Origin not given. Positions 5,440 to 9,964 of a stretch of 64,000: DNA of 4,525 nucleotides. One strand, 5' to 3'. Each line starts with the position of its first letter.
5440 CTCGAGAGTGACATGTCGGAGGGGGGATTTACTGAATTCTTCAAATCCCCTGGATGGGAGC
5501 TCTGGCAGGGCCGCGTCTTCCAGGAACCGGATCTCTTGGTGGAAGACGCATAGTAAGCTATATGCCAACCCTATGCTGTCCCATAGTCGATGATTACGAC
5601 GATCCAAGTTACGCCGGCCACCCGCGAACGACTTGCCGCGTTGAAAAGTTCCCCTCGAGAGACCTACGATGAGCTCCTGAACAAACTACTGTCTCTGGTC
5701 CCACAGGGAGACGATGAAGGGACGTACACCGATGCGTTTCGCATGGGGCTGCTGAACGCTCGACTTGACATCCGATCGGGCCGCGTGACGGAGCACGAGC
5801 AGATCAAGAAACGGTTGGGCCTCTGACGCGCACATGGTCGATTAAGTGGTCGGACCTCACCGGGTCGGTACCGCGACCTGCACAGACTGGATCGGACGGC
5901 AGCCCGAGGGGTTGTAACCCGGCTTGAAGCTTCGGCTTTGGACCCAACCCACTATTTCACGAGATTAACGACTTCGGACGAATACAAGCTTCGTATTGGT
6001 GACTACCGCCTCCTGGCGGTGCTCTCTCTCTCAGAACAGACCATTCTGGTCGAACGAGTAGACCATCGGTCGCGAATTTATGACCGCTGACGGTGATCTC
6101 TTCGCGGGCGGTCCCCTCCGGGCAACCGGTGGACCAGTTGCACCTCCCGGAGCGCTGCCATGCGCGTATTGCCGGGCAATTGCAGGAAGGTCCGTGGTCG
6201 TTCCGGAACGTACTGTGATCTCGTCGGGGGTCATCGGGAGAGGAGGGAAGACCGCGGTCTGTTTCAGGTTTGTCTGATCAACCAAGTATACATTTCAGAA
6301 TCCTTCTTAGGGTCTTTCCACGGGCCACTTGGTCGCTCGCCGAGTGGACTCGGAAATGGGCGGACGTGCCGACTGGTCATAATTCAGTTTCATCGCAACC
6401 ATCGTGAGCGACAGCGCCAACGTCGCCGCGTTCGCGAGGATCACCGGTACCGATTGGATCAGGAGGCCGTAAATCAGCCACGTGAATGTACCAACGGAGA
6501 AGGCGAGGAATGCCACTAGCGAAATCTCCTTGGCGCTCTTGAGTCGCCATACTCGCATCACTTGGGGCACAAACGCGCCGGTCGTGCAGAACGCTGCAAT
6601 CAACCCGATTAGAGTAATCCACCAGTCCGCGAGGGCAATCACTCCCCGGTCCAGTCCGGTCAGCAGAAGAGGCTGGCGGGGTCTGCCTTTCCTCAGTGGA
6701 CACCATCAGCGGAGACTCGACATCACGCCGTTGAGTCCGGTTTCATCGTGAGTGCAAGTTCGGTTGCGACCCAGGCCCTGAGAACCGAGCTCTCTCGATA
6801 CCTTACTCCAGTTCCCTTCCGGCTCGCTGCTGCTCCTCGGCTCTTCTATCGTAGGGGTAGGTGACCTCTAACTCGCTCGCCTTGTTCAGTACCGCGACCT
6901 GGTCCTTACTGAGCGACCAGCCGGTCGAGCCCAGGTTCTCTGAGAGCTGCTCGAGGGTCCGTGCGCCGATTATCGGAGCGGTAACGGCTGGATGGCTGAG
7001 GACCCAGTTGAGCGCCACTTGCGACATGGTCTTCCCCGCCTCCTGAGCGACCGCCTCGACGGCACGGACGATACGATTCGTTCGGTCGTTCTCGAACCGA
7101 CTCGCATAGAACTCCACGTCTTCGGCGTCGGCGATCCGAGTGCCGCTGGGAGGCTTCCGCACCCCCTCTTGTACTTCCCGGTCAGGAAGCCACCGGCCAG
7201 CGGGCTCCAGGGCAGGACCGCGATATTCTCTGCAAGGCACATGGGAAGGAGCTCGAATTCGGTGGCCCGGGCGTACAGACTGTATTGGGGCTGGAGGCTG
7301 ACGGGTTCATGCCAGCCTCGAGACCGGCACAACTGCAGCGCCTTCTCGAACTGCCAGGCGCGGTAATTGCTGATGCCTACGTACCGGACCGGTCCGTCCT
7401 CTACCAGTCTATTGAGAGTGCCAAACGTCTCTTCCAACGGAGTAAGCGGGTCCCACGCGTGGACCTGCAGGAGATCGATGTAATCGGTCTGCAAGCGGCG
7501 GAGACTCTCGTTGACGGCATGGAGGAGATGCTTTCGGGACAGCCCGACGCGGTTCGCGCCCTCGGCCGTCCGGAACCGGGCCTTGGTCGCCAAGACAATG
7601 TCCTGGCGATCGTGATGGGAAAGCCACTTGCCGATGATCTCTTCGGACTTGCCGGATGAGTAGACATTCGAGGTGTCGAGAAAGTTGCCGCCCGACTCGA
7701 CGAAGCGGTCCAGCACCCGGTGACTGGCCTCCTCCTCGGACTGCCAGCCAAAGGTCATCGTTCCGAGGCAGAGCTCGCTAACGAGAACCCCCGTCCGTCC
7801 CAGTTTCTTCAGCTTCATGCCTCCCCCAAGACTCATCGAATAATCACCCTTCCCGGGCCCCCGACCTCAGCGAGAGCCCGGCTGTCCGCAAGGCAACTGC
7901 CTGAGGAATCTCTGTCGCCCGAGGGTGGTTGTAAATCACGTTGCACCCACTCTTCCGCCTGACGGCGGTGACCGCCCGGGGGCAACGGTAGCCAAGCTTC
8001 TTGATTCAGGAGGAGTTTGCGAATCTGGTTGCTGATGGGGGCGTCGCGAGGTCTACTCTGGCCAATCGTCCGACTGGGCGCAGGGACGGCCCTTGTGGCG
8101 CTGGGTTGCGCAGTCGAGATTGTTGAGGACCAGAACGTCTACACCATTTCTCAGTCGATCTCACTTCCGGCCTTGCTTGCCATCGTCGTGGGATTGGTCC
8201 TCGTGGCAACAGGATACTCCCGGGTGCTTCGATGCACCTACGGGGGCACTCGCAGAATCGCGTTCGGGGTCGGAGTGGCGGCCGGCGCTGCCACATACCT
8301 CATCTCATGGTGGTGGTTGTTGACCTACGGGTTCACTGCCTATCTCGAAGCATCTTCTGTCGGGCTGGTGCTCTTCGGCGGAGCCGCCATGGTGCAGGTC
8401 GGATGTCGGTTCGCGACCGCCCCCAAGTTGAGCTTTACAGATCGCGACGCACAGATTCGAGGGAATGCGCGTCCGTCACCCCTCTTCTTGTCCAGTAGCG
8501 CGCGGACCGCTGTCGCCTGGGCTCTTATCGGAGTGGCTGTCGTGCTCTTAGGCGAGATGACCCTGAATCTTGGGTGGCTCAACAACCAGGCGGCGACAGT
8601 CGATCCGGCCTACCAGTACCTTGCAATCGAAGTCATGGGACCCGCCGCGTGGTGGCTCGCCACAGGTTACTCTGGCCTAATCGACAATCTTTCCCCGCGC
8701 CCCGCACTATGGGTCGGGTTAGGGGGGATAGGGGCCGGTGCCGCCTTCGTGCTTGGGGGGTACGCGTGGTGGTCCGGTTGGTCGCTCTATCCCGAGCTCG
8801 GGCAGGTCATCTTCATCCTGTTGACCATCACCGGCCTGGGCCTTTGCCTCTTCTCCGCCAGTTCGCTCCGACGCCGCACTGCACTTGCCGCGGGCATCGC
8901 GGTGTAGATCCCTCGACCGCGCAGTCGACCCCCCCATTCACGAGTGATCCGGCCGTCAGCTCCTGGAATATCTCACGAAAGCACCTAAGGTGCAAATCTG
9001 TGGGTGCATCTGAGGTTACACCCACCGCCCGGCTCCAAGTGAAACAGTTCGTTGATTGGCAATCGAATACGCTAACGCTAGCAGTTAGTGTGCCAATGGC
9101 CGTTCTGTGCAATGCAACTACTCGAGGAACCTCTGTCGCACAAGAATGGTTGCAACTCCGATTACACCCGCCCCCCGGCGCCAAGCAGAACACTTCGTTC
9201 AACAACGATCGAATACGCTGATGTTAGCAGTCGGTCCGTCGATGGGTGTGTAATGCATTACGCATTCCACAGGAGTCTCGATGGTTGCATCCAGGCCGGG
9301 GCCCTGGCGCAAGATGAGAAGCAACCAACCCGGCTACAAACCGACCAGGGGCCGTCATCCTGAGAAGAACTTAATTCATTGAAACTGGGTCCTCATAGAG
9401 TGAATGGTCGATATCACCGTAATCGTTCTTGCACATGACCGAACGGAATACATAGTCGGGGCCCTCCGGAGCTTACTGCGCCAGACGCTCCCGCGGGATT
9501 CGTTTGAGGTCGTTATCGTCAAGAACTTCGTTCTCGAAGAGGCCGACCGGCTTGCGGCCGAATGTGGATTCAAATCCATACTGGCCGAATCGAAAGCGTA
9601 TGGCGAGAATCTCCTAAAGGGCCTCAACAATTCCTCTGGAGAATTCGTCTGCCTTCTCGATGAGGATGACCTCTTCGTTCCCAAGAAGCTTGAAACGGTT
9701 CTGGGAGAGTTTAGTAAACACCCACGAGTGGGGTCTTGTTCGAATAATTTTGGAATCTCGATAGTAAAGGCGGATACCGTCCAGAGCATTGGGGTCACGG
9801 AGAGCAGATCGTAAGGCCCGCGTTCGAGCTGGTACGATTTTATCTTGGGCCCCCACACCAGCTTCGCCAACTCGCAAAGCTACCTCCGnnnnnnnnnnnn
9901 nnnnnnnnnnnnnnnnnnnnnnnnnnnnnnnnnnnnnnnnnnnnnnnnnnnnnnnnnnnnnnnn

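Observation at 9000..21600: Lower-GC glycosylation island with serial gene decay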

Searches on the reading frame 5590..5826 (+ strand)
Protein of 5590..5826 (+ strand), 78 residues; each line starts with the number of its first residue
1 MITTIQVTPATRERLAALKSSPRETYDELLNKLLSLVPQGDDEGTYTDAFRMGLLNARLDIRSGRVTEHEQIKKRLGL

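Call 31: find_encoding_contigs(protein=window:5590-5826:+, flank=10000, max_places=8)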
Protein window:5590-5826:+ (78 aa): 8 contigs read that carry it; 8 places shown.
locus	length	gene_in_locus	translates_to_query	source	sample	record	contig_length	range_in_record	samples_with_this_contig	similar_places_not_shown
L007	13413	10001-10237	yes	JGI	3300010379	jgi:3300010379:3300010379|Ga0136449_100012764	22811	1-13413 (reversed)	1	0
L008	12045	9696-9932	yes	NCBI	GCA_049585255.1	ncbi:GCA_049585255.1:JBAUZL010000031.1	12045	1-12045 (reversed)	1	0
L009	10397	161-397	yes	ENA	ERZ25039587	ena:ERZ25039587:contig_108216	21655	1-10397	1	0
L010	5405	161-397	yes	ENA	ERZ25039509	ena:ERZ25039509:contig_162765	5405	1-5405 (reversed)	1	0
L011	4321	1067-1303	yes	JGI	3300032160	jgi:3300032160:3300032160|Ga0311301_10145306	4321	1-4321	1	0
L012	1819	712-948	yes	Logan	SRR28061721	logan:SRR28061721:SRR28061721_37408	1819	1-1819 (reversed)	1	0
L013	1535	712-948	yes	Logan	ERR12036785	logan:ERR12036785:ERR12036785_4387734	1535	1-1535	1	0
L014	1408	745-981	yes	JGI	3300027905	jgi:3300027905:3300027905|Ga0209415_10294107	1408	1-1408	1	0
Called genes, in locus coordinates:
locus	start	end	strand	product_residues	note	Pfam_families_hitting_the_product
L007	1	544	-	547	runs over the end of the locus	-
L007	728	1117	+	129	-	-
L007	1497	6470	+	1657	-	PF13861:FLgD_tudor (faint), PF04185:Phosphoesterase, PF00127:Copper-bind (faint)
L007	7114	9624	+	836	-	PF00801:PKD (weak)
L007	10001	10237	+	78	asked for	PF24434:DUF7557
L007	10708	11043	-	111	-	PF03083:MtN3_slv, PF04193:PQ-loop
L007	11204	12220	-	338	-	PF00248:Aldo_ket_red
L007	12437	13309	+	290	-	-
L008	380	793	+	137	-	-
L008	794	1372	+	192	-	-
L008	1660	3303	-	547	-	-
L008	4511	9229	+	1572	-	PF04185:Phosphoesterase, PF00127:Copper-bind (faint), PF16968:TadZ_N (faint)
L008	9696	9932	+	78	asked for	PF24434:DUF7557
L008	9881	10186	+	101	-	PF05016:ParE_toxin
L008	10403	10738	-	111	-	PF03083:MtN3_slv, PF04193:PQ-loop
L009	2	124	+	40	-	?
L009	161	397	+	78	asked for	PF24434:DUF7557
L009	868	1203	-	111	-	PF03083:MtN3_slv, PF04193:PQ-loop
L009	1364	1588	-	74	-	PF00248:Aldo_ket_red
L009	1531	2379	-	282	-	PF00248:Aldo_ket_red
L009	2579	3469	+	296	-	-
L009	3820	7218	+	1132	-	PF01833:TIG (faint)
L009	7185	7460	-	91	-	-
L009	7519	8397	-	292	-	PF00589:Phage_integrase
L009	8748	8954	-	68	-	-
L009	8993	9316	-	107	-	-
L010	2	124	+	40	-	?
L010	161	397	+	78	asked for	PF24434:DUF7557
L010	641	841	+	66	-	-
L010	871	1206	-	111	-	PF03083:MtN3_slv, PF04193:PQ-loop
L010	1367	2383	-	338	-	PF00248:Aldo_ket_red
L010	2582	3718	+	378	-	-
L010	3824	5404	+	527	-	?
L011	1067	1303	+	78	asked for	PF24434:DUF7557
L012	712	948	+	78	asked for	PF24434:DUF7557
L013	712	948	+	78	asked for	PF24434:DUF7557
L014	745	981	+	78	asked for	PF24434:DUF7557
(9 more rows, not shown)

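Call 70: search_protein_families(library=pfam, proteins=[L009:3820-7218:+, L009:7519-8397:-, L009:7185-7460:-, L009:8748-8954:-, L009:8993-9316:-], max_evalue=0.01)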
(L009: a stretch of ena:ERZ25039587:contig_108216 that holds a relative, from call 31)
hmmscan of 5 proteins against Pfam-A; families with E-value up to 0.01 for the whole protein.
L009:3820-7218:+ (1132 aa): 1 family
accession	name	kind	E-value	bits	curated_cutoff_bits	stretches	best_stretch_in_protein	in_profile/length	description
PF01833.30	TIG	-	3.1e-12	46.8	20.9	1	701-782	7-83/84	IPT/TIG domain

L009:7519-8397:- (292 aa): 1 family
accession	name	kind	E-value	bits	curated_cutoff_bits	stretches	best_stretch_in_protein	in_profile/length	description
PF00589.27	Phage_integrase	-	3.6e-14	53.4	27.1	1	104-260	2-168/172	Phage integrase family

L009:7185-7460:- (91 aa): 0 families

L009:8748-8954:- (68 aa): 0 families

L009:8993-9316:- (107 aa): 0 families

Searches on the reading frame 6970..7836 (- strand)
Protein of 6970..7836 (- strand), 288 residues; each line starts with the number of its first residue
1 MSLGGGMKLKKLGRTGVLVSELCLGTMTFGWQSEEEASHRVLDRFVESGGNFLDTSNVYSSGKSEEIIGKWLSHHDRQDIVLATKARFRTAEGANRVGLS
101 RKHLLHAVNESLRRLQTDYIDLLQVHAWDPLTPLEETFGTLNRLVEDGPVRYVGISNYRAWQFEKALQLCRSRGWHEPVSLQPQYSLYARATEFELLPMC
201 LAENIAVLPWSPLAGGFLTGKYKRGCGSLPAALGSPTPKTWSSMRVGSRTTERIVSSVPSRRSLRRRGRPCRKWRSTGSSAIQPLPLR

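Call 7: search_protein_families(library=pfam, proteins=[window:6970-7836:-], max_evalue=0.01)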
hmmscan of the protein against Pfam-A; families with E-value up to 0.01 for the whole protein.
window:6970-7836:- (288 aa): 1 family
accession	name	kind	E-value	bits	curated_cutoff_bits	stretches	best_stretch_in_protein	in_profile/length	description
PF00248.27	Aldo_ket_red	-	1.3e-62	212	24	1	21-225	1-204/291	Aldo/keto reductase family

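Call 12: find_encoding_contigs(protein=window:6970-7836:-, flank=10000, max_places=8)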
Protein window:6970-7836:- (288 aa): no gene with exactly this product is on record in the collection.

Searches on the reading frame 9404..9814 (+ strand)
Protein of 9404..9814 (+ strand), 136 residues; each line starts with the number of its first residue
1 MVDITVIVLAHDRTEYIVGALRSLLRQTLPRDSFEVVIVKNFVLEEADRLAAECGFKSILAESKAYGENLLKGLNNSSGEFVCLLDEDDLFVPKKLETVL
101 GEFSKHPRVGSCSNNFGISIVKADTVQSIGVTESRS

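Call 6: search_protein_families(library=pfam, proteins=[window:9404-9814:+], max_evalue=0.01)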
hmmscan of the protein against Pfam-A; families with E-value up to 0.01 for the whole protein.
window:9404-9814:+ (136 aa): 2 families
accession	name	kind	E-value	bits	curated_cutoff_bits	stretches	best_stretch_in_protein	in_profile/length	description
PF00535.33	Glycos_transf_2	-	5.8e-15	56.1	23.3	1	5-125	1-125/168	Glycosyl transferase family 2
PF13641.12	Glyco_tranf_2_3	-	0.00015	22.3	27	1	4-110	3-117/230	Glycosyltransferase like family 2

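Call 21: find_homologous_proteins(query=window:9404-9814:+, max_evalue=0.00001)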
Query window:9404-9814:+ (136 aa): 1 proteins with E <= 0.00001 among 22 candidates.
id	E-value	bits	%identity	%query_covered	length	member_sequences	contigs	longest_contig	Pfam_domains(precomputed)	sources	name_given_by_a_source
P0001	1.6e-63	230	100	81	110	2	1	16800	PF00535.33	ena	-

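Call 22: find_encoding_contigs(protein=P0001, flank=10000, max_places=8)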
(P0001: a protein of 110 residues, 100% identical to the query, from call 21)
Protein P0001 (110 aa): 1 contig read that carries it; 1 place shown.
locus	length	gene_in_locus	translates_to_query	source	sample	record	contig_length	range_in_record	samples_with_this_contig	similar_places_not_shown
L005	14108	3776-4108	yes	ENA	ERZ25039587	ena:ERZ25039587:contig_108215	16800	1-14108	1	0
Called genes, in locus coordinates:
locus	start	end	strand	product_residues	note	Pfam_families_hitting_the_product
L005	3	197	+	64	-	?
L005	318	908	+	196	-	-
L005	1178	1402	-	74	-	PF00248:Aldo_ket_red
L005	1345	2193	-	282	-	PF00248:Aldo_ket_red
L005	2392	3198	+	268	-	-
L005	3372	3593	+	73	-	-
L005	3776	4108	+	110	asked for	PF00535:Glycos_transf_2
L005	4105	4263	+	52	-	-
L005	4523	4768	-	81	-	-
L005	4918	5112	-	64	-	-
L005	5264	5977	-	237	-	PF13489:Methyltransf_23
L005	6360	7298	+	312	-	-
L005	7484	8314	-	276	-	-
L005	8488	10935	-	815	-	-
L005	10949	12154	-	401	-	PF13439:Glyco_transf_4, PF13579:Glyco_trans_4_4 (weak), PF20706:GT4-conflict (weak), PF00534:Glycos_transf_1, PF13692:Glyco_trans_1_4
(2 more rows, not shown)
